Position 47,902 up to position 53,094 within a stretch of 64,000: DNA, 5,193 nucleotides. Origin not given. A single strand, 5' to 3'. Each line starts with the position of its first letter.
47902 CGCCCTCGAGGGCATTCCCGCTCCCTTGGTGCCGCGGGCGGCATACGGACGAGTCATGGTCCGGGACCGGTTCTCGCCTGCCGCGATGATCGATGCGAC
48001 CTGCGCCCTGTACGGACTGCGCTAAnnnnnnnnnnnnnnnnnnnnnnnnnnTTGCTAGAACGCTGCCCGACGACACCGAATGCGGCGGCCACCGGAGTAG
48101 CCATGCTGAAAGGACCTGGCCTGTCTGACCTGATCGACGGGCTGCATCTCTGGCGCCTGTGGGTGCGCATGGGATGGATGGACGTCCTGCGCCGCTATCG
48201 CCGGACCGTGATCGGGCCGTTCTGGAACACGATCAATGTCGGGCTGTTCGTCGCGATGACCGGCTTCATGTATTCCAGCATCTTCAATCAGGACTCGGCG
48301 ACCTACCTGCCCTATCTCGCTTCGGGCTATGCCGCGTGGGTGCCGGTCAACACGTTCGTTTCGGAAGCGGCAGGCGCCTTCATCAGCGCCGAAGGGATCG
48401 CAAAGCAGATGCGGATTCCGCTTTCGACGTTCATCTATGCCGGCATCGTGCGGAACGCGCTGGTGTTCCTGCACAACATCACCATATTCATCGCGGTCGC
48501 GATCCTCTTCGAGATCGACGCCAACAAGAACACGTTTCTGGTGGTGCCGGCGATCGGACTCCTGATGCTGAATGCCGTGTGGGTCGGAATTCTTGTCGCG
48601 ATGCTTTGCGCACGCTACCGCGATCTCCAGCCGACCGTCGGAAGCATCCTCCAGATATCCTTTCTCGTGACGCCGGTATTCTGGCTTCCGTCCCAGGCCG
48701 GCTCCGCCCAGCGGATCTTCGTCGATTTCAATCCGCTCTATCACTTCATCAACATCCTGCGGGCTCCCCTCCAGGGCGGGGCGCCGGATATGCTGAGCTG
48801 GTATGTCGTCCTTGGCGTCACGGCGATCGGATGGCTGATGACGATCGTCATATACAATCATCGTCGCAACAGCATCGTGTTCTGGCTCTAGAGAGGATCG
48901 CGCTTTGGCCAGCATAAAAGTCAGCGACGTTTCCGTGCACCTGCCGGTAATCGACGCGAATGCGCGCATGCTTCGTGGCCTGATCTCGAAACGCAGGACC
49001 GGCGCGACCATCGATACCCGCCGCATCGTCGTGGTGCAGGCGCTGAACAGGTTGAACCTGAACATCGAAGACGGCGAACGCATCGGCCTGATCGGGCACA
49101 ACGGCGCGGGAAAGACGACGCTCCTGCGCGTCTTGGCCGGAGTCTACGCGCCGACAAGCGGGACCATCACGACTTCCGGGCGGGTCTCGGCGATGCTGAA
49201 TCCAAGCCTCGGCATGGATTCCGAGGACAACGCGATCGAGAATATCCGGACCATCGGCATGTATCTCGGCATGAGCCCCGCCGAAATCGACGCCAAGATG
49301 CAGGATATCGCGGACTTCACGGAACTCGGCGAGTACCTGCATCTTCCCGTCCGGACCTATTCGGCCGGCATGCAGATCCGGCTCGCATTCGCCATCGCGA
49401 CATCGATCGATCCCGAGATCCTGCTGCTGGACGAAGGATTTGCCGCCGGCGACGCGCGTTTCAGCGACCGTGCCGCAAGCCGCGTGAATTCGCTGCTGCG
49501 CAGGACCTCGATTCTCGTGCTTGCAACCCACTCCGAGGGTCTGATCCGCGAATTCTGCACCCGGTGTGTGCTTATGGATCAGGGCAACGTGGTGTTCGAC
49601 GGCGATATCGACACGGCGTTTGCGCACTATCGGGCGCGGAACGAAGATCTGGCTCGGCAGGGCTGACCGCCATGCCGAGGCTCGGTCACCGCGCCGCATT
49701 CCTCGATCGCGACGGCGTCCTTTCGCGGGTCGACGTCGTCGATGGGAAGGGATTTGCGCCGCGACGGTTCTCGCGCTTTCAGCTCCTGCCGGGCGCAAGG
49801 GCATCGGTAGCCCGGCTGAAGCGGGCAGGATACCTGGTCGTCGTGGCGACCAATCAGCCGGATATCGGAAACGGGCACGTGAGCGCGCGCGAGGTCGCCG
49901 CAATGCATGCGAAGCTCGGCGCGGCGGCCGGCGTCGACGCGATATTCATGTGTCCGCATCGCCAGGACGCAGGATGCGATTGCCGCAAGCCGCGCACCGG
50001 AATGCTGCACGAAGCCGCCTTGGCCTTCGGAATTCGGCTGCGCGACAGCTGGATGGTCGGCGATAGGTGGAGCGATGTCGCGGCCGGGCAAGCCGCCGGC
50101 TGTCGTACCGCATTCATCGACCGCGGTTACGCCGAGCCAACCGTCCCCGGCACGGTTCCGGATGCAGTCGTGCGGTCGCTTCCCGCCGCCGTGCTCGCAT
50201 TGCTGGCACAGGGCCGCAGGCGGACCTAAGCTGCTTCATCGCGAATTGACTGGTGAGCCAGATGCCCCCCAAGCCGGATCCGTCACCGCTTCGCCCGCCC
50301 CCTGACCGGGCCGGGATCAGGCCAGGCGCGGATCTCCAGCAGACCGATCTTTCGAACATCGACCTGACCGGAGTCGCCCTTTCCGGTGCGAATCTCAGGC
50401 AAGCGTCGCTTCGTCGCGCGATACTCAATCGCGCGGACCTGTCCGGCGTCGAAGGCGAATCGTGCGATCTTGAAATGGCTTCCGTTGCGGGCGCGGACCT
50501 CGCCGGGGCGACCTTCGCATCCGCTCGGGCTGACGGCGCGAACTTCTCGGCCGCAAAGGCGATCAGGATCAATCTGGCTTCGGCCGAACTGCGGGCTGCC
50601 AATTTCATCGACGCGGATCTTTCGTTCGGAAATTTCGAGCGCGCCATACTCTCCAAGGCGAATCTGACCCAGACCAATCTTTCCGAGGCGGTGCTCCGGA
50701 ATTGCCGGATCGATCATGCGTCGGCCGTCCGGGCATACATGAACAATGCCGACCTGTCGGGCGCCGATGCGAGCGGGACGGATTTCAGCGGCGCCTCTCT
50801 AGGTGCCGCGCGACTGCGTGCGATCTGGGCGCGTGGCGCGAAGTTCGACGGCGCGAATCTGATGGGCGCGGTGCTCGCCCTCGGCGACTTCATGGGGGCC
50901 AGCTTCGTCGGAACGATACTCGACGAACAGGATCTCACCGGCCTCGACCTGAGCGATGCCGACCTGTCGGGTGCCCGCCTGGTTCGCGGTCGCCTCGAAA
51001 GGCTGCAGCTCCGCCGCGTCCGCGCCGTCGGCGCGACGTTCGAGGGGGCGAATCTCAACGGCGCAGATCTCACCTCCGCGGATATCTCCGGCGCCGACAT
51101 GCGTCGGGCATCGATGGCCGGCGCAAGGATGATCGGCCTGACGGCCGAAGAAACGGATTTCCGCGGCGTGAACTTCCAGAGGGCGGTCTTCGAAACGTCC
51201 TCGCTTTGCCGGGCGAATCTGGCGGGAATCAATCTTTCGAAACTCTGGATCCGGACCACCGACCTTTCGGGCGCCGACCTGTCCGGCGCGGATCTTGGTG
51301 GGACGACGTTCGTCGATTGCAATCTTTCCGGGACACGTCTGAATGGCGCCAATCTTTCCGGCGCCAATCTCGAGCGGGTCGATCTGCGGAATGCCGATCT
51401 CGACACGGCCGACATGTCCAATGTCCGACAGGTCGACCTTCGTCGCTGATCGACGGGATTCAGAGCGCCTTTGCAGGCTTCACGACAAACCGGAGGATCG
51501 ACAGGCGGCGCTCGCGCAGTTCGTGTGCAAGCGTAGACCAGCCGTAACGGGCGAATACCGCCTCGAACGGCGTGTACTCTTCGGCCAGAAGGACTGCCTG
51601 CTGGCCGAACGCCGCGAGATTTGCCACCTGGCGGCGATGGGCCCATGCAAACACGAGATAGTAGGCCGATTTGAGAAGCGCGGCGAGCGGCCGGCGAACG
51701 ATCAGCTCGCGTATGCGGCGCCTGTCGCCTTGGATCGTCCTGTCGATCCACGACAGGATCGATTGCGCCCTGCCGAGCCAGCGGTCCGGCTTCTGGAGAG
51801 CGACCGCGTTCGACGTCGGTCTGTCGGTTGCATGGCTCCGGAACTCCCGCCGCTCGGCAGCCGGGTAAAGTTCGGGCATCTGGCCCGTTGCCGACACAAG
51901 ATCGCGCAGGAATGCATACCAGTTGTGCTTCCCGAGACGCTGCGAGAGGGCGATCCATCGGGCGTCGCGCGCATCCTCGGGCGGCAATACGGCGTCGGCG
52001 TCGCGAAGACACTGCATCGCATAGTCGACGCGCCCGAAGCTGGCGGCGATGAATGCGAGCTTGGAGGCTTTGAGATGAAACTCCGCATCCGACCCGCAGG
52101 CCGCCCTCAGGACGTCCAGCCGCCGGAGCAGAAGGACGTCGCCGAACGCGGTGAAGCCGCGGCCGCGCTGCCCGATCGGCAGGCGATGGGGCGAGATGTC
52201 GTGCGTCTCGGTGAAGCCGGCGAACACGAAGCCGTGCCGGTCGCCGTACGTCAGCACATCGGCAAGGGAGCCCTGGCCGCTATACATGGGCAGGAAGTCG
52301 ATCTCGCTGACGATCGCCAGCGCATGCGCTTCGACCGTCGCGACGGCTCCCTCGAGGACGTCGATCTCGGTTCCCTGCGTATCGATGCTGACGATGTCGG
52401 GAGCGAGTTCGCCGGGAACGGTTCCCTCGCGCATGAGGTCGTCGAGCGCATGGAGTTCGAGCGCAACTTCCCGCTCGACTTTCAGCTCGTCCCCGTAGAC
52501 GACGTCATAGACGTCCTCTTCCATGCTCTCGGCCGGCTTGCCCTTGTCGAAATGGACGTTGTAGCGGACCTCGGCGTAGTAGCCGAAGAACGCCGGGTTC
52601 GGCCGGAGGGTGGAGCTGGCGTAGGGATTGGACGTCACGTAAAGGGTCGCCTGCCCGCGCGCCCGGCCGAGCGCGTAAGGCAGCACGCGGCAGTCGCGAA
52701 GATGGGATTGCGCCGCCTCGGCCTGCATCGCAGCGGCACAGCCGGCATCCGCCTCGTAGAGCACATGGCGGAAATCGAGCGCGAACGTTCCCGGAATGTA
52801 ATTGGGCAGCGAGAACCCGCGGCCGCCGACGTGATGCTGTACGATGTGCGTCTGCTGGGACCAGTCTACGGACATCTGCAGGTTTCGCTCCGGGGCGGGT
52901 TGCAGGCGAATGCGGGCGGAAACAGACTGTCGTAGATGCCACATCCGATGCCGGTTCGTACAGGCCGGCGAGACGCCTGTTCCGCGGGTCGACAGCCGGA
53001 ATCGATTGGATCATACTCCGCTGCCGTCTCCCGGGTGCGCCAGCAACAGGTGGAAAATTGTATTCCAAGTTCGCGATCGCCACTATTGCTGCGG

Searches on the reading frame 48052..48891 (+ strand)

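Call 73: search_protein_families(library=pfam, proteins=[window:48052-48891:+], max_evalue=0.001)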
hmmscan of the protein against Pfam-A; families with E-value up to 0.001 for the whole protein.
window:48052-48891:+ (279 aa): 1 family
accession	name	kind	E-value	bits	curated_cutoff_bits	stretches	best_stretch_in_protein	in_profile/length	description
PF01061.29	ABC2_membrane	-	7.7e-14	52.2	26.9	1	40-238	6-208/211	ABC-2 type transporter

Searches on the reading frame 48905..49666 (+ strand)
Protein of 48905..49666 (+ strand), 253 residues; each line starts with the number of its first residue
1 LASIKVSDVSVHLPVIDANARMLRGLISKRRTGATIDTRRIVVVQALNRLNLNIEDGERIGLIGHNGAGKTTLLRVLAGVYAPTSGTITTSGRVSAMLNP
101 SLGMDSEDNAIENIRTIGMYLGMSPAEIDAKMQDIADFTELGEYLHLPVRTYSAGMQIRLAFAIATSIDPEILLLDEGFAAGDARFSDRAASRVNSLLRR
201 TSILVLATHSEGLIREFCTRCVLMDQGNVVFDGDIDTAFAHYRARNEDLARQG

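Call 73: search_protein_families(library=pfam, proteins=[window:48905-49666:+], max_evalue=0.001)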
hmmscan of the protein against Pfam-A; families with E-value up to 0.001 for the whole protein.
window:48905-49666:+ (253 aa): 2 families
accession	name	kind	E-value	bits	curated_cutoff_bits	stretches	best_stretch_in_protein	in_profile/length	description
PF00005.33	ABC_tran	-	1.4e-23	84.5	25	1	47-179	1-136/137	ABC transporter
PF13304.12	AAA_21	-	9.2e-05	23.1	27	0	61-78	3-20/304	AAA domain, putative AbiEii toxin, Type IV TA system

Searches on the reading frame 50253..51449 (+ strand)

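Call 73: search_protein_families(library=pfam, proteins=[window:50253-51449:+], max_evalue=0.001)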
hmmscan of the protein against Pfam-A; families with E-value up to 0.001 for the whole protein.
window:50253-51449:+ (398 aa): 3 families
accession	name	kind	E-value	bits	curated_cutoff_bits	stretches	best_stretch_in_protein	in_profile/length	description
PF00805.28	Pentapeptide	-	3.6e-68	225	20.2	7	353-390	3-40/40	Pentapeptide repeats (8 copies)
PF13599.13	Pentapeptide_4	-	1.4e-34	118.4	38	3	336-391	11-66/78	Pentapeptide repeat region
PF13576.12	Pentapeptide_3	-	3.2e-29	101.3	27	1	259-294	2-39/48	Pentapeptide repeats (9 copies)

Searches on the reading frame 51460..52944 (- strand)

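Call 73: search_protein_families(library=pfam, proteins=[window:51460-52944:-], max_evalue=0.001)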
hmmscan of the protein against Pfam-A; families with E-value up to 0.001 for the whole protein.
window:51460-52944:- (494 aa): 1 family
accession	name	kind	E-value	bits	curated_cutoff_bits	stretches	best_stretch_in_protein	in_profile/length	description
PF05050.19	Methyltransf_21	-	3.2e-08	34.3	22.7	1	81-241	40-173/173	Methyltransferase FkbM domain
